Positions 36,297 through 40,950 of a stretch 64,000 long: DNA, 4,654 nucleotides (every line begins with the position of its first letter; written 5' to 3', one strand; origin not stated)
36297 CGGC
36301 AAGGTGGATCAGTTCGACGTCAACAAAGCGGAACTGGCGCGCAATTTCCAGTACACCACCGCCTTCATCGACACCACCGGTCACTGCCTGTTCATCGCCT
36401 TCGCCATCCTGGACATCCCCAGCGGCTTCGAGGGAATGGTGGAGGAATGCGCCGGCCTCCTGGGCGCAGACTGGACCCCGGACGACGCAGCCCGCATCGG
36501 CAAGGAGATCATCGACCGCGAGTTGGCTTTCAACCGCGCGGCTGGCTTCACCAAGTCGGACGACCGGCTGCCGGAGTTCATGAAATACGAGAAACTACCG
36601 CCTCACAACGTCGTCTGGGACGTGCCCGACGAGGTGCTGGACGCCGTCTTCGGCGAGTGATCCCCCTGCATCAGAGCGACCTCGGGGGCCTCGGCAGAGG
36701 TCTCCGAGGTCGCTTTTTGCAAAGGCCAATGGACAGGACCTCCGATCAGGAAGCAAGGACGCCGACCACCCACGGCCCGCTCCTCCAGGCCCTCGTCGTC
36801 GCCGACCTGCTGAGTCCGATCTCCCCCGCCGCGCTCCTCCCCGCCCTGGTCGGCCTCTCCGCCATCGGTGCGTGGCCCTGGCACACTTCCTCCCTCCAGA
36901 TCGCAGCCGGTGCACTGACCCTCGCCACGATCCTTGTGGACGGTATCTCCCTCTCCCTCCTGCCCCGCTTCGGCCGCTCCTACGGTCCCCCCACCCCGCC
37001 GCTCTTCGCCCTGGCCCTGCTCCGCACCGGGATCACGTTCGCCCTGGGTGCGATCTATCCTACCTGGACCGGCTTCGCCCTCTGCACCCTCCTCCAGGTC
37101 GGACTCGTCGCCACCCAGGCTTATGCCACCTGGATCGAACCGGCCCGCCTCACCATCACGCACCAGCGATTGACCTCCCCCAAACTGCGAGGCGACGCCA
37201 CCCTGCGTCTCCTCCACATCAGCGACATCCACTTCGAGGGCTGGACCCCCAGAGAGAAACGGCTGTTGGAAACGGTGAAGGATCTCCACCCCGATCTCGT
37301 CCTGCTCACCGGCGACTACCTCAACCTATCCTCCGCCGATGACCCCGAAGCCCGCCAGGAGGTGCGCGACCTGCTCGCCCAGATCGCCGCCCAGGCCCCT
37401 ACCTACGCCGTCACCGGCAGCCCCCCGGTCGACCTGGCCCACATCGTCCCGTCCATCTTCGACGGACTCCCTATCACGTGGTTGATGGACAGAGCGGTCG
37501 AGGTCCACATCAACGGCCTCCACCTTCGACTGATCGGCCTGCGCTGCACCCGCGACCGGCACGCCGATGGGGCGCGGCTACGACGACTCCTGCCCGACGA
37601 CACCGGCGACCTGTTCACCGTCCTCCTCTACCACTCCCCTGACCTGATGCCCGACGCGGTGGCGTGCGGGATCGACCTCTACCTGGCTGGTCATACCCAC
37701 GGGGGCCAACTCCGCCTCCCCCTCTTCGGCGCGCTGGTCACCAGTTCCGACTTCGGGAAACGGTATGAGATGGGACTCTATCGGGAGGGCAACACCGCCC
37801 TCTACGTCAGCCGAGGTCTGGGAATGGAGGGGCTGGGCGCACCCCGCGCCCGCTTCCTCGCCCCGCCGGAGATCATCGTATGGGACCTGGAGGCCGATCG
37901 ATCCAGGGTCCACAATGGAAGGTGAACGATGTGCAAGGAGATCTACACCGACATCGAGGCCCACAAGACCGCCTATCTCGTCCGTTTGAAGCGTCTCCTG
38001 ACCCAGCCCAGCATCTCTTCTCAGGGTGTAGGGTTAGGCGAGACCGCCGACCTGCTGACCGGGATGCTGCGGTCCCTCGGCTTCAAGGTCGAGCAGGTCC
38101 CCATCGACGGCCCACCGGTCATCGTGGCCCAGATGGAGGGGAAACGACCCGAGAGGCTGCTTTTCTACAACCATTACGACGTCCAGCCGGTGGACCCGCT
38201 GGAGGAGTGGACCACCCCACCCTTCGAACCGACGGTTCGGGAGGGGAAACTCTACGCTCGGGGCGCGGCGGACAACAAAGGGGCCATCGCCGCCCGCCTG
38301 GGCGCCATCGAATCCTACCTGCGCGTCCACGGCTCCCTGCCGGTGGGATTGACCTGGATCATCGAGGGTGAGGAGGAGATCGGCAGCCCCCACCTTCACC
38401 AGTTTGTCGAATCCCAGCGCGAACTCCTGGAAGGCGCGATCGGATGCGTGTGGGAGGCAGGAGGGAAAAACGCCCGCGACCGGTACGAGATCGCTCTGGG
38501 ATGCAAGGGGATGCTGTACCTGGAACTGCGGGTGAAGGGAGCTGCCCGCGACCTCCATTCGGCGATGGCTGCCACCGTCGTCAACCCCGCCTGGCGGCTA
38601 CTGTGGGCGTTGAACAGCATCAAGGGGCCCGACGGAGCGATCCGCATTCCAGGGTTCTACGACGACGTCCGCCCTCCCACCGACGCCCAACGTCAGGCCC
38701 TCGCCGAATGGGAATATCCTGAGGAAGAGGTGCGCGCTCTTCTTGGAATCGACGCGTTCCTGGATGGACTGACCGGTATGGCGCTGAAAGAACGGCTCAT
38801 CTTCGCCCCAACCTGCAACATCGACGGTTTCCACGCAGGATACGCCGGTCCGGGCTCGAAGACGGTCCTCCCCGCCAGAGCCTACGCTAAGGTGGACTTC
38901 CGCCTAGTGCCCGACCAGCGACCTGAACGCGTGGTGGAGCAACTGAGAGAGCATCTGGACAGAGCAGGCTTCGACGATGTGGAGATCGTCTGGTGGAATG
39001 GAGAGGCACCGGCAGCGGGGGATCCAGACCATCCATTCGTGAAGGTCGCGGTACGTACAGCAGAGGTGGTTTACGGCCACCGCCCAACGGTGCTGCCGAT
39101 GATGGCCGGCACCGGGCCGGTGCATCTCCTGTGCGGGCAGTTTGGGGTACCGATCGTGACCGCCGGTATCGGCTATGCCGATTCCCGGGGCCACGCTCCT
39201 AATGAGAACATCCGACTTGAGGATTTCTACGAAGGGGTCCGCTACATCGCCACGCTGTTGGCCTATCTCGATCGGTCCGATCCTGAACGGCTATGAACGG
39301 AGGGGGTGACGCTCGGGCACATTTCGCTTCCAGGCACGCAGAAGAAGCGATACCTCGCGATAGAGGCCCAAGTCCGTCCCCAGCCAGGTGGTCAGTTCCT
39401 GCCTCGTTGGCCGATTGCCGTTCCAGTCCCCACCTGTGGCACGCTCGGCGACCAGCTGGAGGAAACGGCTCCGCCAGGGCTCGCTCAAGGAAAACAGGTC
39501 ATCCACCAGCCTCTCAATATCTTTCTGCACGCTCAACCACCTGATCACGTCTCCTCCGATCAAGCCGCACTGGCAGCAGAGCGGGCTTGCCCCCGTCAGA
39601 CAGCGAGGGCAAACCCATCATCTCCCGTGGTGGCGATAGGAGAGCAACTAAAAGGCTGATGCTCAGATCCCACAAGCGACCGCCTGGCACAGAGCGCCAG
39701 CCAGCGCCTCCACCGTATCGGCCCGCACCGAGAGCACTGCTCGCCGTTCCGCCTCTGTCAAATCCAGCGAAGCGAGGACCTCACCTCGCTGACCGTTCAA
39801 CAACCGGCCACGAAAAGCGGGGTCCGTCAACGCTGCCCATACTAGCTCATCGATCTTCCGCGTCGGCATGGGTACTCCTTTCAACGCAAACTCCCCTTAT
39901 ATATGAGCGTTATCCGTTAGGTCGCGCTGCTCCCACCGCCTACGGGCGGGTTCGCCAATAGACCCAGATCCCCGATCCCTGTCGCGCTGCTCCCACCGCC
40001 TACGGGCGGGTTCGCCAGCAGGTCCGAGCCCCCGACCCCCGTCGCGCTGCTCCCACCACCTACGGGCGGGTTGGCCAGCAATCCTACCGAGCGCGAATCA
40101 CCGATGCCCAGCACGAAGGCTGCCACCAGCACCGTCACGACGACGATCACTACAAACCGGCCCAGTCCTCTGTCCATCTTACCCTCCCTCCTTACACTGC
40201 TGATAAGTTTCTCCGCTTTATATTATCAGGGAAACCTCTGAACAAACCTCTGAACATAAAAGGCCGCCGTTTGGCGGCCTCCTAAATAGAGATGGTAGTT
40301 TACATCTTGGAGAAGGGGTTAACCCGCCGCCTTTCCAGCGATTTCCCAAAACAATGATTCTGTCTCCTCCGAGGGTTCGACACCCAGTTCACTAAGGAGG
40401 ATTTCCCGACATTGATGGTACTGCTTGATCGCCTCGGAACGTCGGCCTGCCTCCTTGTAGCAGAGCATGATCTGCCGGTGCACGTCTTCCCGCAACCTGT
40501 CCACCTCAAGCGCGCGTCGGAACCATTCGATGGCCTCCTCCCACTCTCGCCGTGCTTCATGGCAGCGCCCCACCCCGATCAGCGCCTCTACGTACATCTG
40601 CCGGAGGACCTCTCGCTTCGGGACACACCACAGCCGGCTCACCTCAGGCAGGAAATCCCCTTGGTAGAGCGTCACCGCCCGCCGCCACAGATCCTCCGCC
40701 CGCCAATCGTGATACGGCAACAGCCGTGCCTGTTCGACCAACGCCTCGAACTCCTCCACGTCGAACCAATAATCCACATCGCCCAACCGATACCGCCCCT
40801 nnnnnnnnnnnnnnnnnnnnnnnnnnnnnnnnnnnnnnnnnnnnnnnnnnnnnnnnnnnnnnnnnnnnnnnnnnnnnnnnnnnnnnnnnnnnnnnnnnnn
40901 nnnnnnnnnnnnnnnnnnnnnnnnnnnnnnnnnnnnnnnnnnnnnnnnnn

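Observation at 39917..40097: Three 60-bp tandem repeats with a perfectly conserved 37-bp core and divergent 23-bp linkers, encoding a multi-copy peptide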

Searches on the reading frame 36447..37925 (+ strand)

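Call 6: search_protein_families(library=pfam, proteins=[window:36447-37925:+], max_evalue=0.01)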
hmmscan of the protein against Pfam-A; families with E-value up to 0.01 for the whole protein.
window:36447-37925:+ (492 aa): 2 families
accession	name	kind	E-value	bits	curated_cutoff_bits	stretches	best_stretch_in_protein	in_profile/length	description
PF00149.33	Metallophos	-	1.4e-09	39.1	21.5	1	253-419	1-190/191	Calcineurin-like phosphoesterase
PF12850.12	Metallophos_2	-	0.00011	22.6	27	1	254-418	2-117/154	Calcineurin-like phosphoesterase superfamily domain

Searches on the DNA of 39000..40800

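Call 50: search_rna_families(source=window, start=39000, end=40800, threshold=evalue, max_evalue=1)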
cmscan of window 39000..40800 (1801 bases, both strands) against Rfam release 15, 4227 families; matches with E-value up to 1: 0.
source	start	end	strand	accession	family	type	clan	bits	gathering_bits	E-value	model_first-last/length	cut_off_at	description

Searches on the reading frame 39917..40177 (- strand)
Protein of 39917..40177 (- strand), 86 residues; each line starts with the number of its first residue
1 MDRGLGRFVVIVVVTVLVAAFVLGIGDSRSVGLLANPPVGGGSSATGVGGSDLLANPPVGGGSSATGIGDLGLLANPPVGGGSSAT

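Call 6: search_protein_families(library=pfam, proteins=[window:39917-40177:-], max_evalue=0.01)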
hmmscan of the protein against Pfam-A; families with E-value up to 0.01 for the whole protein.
window:39917-40177:- (86 aa): 0 families

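Call 7: search_protein_families(library=ncbifam, proteins=[window:39917-40177:-], max_evalue=0.1)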
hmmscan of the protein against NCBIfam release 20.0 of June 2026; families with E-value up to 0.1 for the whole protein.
window:39917-40177:- (86 aa): 0 families

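Call 8: find_homologous_proteins(query=window:39917-40177:-, max_evalue=0.01)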
Query window:39917-40177:- (86 aa): 4 proteins with E <= 0.01 among 48 candidates.
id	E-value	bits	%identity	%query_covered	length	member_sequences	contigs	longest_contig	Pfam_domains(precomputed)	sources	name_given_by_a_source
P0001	4.4e-42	159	100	100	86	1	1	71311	-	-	-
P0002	4.1e-24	102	69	100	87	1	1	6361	-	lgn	-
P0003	2.5e-23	99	71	100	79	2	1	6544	-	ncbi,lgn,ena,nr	ncbi:MAG TPA: hypothetical protein ENK08_05680 [Chloroflexi bacterium]|nr:hypothetical protein [Chlo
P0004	1.5e-22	97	69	100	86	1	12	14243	-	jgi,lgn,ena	-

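Call 12: find_encoding_contigs(protein=P0004, flank=10000, max_places=4)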
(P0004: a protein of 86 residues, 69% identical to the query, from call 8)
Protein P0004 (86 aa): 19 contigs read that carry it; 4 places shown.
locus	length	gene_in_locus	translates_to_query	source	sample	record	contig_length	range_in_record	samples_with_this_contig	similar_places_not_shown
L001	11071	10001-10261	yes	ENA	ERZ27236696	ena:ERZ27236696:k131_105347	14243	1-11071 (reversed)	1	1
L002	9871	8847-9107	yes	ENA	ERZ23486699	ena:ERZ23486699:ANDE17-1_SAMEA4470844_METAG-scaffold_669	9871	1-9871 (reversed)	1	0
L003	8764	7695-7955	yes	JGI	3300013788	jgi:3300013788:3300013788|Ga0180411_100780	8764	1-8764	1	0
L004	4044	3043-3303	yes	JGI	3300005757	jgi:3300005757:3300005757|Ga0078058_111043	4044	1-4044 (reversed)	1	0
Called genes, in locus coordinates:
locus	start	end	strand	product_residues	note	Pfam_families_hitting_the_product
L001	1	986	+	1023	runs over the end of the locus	PF01565:FAD_binding_4, PF02913:FAD-oxidase_C, PF13183:Fer4_8 (weak), PF13187:Fer4_9 (faint), PF13534:Fer4_17, PF02754:CCG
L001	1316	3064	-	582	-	PF01583:APS_kinase, PF13238:AAA_18 (weak), PF13671:AAA_33, PF00202:Aminotran_3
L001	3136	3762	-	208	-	PF01300:Sua5_yciO_yrdC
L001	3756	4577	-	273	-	PF17827:PrmC_N, PF05175:MTS, PF01170:UPF0020, PF06325:PrmA, PF08241:Methyltransf_11, PF08242:Methyltransf_12, PF13649:Methyltransf_25, PF13847:Methyltransf_31, +2 more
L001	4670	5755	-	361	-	PF03462:PCRF, PF00472:RF-1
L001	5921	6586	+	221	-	PF03575:Peptidase_S51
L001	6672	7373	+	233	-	-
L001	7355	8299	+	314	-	PF25873:WHD_MalT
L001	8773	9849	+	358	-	PF13424:TPR_12 (faint), PF14559:TPR_19 (faint), PF00515:TPR_1 (faint), PF03704:BTAD, PF07719:TPR_2 (weak)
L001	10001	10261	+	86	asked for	-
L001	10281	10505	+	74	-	-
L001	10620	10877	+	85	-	-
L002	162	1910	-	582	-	PF01583:APS_kinase, PF13238:AAA_18 (weak), PF13671:AAA_33, PF00202:Aminotran_3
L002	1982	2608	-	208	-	PF01300:Sua5_yciO_yrdC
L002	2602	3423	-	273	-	PF17827:PrmC_N, PF05175:MTS, PF01170:UPF0020, PF06325:PrmA, PF08241:Methyltransf_11, PF08242:Methyltransf_12, PF13649:Methyltransf_25, PF13847:Methyltransf_31, +2 more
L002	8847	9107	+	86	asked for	-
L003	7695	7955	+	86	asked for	-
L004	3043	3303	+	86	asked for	-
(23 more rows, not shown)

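Call 13: find_encoding_contigs(protein=P0003, flank=10000, max_places=3)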
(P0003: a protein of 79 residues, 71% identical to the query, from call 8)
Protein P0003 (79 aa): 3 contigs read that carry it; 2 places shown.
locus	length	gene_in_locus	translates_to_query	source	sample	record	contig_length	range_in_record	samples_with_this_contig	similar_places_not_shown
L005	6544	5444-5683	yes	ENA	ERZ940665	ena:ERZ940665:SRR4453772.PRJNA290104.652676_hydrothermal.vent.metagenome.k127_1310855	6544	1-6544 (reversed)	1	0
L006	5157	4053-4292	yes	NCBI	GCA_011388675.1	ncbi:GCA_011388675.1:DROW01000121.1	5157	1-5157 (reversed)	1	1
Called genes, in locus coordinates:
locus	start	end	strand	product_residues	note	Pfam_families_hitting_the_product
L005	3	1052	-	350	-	?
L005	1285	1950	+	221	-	-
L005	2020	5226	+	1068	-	PF25873:WHD_MalT, PF07719:TPR_2 (faint), PF13176:TPR_7 (faint), PF13428:TPR_14 (faint), PF13424:TPR_12, PF17874:TPR_MalT, PF13374:TPR_10 (weak), PF03704:BTAD, +2 more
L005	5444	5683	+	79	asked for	-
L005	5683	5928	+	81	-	-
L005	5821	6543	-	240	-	?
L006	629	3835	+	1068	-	PF25873:WHD_MalT, PF07719:TPR_2 (faint), PF13176:TPR_7 (faint), PF13428:TPR_14 (faint), PF13424:TPR_12, PF17874:TPR_MalT, PF13374:TPR_10 (weak), PF03704:BTAD, +2 more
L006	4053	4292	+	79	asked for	-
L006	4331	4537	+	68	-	-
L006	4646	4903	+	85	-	-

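Call 14: find_encoding_contigs(protein=P0002, flank=10000, max_places=3)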
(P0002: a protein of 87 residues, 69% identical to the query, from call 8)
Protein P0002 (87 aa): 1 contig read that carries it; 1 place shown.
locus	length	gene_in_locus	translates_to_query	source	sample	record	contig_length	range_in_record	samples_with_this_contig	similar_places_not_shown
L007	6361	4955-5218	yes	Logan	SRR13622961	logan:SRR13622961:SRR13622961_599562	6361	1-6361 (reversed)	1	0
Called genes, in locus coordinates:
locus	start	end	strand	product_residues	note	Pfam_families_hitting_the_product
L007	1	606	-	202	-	?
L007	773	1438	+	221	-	PF03575:Peptidase_S51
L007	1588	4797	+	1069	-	PF25873:WHD_MalT, PF13432:TPR_16 (faint), PF14559:TPR_19 (faint), PF13424:TPR_12, PF17874:TPR_MalT, PF13374:TPR_10 (weak), PF13424:TPR_12 (weak), PF03704:BTAD, +9 more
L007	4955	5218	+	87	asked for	-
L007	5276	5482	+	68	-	-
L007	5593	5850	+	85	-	-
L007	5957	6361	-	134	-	?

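Call 25: search_protein_representatives(alignment_id=A1)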
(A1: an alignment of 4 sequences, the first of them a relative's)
Query: 4 sequences, 86 profile positions. Proteins with E-value up to 0.001 (for the whole library): 3; up to 1e-10: 2; up to 1e-30: 1. The best 3 are listed.
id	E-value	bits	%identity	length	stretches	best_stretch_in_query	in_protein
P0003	1.9e-33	130.5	-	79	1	1-86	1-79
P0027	1.6e-23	98.7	-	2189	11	18-62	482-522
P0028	1.6e-05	41.0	-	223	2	36-84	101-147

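Call 39: find_related_loci(query=A1, collection=metagenome_contigs, flank=3000)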
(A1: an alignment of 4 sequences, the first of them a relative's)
Query A1 (86 aa) in metagenome_contigs; peptide patterns used: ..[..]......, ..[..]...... (x = any residue, [..] = any of these).
439 stretches matched a pattern; 1 encode a relative of the query (tblastn E <= 1e-3); 1 distinct loci.
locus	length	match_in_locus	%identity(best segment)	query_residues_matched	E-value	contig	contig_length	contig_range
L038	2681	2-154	80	31-86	3e-20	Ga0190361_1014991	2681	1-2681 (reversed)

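Call 56: find_homologous_proteins(query=A3, max_evalue=0.01)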
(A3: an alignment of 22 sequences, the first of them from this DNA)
Query A3 (22 sequences) (86 aa, profile of the alignment): 25 proteins with E <= 0.01 among 8000 candidates.
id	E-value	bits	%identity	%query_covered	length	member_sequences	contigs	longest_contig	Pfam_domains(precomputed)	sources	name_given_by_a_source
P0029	4.8e-17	80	50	16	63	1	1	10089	-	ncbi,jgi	-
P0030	1.7e-16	78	69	15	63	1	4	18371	-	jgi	jgi:hypothetical protein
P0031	5.3e-16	77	43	24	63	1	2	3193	-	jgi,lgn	-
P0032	6.6e-16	76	38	28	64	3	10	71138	-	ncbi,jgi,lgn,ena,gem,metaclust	metaclust:\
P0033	8.1e-16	76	-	-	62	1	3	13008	-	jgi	-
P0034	1.8e-15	75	40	29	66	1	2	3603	-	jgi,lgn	jgi:hypothetical protein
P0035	9.7e-15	73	-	-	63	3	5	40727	-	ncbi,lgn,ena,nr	ncbi:MAG: hypothetical protein ISS49_14670 [Anaerolineae bacterium]|nr:hypothetical protein [Anaerol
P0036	1.9e-14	72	69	15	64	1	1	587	-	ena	-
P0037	4.6e-14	71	-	-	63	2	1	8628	-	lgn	-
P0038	1.5e-13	69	80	12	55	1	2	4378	-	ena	-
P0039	2.4e-13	68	-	-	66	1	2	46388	-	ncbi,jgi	-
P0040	4.7e-13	67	-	-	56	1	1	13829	-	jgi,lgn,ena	-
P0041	8.0e-12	63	52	31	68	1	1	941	-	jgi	jgi:hypothetical protein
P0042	1.3e-11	63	67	14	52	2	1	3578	-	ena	-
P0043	2.4e-10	59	-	-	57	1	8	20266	-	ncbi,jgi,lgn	ncbi:MAG: hypothetical protein PVH41_02845 [Anaerolineae bacterium]|jgi:hypothetical protein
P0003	1.0e-2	34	71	100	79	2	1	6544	-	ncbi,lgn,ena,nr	ncbi:MAG TPA: hypothetical protein ENK08_05680 [Chloroflexi bacterium]|nr:hypothetical protein [Chlo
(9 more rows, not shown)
